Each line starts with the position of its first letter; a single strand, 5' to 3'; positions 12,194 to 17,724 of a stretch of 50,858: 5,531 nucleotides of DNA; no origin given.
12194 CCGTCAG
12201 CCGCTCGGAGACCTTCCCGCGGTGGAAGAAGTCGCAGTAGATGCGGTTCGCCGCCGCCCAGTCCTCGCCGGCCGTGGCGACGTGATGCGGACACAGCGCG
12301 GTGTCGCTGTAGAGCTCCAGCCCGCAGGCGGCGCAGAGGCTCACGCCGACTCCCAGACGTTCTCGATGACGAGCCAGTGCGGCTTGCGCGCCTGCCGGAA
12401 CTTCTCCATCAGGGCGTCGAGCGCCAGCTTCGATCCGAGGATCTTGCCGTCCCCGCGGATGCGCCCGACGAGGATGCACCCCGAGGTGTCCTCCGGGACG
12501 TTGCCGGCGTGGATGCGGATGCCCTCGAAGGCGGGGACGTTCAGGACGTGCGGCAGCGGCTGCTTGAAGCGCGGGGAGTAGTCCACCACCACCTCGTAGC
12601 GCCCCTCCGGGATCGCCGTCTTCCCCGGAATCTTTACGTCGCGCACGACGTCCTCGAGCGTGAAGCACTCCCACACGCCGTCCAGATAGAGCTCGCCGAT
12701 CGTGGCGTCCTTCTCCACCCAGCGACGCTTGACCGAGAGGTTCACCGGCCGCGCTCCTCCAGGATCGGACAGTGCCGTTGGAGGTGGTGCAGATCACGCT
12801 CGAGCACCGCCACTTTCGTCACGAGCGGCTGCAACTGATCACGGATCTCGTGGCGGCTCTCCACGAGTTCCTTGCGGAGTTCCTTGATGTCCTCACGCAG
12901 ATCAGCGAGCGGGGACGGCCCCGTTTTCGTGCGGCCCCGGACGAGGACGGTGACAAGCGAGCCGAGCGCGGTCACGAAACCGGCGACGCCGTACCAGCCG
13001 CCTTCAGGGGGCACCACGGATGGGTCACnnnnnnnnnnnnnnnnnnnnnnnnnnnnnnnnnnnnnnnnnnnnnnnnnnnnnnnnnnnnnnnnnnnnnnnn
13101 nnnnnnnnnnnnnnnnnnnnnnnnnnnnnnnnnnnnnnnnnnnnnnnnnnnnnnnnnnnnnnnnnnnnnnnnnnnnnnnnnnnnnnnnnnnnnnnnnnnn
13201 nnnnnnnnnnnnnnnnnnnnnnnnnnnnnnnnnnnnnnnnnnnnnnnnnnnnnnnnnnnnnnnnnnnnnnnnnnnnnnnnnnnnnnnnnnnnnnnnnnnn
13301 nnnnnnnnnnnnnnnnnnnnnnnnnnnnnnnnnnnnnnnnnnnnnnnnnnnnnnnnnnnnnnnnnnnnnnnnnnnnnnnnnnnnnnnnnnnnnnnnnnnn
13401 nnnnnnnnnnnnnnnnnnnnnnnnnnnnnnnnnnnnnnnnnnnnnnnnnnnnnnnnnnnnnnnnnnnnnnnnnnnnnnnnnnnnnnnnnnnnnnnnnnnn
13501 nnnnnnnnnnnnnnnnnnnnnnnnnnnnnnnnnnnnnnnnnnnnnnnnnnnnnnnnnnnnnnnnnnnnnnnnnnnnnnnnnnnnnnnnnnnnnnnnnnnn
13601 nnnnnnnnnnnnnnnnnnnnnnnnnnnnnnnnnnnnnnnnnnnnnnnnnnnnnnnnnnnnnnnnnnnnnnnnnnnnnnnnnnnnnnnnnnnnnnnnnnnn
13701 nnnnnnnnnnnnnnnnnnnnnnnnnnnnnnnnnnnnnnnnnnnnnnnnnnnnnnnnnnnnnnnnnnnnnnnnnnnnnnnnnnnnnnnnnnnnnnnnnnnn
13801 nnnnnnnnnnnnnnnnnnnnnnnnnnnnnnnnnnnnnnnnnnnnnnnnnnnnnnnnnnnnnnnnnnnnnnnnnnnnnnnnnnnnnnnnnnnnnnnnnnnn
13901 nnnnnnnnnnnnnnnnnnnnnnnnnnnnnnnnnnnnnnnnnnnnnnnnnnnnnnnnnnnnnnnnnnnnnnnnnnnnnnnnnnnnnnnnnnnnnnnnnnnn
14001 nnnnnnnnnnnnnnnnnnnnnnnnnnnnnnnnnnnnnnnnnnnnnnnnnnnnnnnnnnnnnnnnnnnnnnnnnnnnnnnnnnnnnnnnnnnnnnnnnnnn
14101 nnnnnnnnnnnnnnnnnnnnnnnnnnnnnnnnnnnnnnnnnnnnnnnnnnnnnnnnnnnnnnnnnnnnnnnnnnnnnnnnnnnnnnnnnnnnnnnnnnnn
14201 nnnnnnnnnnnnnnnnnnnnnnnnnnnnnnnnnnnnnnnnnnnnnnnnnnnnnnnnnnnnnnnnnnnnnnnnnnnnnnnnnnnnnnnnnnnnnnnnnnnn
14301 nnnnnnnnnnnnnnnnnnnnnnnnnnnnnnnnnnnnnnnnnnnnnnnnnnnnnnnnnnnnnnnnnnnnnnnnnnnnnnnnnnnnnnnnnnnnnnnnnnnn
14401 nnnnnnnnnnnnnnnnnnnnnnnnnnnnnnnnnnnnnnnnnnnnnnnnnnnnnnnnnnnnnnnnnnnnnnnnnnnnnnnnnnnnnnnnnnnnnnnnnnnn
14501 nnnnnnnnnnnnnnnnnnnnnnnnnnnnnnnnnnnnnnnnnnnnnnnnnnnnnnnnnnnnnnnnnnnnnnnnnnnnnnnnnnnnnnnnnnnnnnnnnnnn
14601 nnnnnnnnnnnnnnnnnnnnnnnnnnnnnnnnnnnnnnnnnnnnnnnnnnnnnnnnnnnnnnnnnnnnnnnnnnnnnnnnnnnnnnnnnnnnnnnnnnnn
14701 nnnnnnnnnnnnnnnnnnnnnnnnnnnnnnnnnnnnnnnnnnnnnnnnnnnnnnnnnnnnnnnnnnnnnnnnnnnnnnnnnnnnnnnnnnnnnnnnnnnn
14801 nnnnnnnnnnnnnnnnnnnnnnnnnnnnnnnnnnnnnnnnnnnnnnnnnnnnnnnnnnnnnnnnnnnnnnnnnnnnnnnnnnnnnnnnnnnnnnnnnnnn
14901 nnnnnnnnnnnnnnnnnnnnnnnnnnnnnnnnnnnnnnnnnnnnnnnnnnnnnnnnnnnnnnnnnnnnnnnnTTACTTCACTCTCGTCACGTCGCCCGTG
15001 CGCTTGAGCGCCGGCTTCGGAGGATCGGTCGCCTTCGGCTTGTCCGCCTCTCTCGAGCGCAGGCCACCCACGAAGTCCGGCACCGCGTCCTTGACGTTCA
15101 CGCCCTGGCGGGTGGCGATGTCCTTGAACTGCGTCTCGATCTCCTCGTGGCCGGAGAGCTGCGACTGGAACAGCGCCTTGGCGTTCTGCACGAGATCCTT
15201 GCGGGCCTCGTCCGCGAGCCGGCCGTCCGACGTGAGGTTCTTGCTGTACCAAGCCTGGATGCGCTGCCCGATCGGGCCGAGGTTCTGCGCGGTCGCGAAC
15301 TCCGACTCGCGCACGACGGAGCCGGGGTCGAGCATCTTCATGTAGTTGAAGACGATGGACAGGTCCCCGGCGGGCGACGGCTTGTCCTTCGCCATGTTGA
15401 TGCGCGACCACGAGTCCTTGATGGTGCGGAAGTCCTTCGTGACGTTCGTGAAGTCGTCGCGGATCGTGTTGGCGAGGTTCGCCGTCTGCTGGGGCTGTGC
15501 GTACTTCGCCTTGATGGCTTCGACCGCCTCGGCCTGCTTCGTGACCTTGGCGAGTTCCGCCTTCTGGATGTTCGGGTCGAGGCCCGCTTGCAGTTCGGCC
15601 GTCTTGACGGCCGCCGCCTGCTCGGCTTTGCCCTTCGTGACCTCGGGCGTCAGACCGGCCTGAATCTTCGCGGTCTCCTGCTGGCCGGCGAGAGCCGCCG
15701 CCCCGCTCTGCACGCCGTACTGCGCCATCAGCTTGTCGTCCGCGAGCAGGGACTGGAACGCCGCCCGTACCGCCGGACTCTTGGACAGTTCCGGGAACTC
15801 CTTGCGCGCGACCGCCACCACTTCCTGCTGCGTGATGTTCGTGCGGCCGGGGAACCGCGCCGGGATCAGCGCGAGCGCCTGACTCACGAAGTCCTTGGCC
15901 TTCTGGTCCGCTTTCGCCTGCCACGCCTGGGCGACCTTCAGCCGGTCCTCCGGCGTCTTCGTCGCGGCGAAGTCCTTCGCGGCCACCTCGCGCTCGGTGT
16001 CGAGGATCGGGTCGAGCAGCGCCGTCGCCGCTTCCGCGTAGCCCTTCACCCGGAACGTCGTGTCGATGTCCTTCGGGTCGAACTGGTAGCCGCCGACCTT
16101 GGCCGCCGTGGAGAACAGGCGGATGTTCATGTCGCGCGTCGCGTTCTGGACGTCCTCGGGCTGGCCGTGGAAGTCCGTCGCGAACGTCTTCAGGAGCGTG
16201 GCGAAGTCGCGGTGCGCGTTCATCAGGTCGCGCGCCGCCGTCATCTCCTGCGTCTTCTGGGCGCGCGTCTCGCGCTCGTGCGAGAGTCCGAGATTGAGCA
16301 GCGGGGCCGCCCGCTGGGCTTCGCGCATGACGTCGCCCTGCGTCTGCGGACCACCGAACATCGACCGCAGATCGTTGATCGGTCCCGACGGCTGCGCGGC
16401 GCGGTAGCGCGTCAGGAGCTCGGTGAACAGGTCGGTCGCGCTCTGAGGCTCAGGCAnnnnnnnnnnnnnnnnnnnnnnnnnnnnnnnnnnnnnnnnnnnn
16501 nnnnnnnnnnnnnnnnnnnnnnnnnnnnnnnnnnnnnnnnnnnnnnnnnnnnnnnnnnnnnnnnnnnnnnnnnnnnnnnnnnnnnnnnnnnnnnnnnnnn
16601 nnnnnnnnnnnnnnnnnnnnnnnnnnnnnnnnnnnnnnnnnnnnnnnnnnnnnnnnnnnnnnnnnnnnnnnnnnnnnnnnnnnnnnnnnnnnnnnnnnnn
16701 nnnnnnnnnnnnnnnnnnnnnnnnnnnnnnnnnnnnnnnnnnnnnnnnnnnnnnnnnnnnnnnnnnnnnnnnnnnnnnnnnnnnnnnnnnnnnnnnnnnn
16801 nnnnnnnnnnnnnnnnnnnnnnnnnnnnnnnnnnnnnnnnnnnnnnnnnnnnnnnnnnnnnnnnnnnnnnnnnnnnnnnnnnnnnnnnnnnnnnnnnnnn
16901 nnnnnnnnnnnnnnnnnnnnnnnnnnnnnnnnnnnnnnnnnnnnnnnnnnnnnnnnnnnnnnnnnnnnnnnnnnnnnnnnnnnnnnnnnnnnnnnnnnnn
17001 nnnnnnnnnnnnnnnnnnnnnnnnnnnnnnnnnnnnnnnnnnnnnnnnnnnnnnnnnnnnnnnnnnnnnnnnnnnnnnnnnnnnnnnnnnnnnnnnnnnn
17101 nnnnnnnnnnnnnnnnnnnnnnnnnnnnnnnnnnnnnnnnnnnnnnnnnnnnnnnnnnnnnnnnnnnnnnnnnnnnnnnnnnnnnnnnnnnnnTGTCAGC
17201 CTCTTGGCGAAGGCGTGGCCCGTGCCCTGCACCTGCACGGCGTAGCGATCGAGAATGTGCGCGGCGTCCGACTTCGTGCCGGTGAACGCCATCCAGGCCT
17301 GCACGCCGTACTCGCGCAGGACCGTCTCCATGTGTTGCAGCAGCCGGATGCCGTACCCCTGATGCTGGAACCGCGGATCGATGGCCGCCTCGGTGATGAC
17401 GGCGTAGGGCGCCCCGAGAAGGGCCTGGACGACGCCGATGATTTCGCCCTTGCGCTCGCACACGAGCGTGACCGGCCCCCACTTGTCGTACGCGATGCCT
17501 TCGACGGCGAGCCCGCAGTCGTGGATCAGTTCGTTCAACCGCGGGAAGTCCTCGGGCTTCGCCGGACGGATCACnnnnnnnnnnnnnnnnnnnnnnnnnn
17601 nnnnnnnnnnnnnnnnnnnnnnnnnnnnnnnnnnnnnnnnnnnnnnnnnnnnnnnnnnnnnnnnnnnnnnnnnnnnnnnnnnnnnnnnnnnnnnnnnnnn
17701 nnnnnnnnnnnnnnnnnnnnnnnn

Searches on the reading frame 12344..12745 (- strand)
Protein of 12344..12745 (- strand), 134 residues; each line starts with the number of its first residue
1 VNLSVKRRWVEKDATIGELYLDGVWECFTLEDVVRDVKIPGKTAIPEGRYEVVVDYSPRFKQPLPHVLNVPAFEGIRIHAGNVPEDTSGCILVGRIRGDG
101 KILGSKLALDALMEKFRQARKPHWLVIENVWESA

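Call 104: search_protein_families(library=pfam, proteins=[window:12344-12745:-], max_evalue=0.001)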
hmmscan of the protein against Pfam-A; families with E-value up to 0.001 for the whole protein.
window:12344-12745:- (134 aa): 1 family
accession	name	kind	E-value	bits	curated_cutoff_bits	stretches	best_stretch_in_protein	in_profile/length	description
PF18925.5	DUF5675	-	4.4e-34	117.2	26.7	1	5-116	2-112/114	Family of unknown function (DUF5675)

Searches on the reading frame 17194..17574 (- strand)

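Call 104: search_protein_families(library=pfam, proteins=[window:17194-17574:-], max_evalue=0.001)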
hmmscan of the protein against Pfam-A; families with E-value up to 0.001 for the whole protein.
window:17194-17574:- (127 aa): 3 families
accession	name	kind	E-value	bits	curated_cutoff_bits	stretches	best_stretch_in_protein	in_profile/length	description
PF00583.31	Acetyltransf_1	-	5.6e-10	39.9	20.7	1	32-105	31-107/116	Acetyltransferase (GNAT) family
PF13508.13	Acetyltransf_7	-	1.3e-07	32.3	27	1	36-98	5-67/84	Acetyltransferase (GNAT) domain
PF13673.13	Acetyltransf_10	-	7.8e-05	23.1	23.6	1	36-92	33-86/128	Acetyltransferase (GNAT) domain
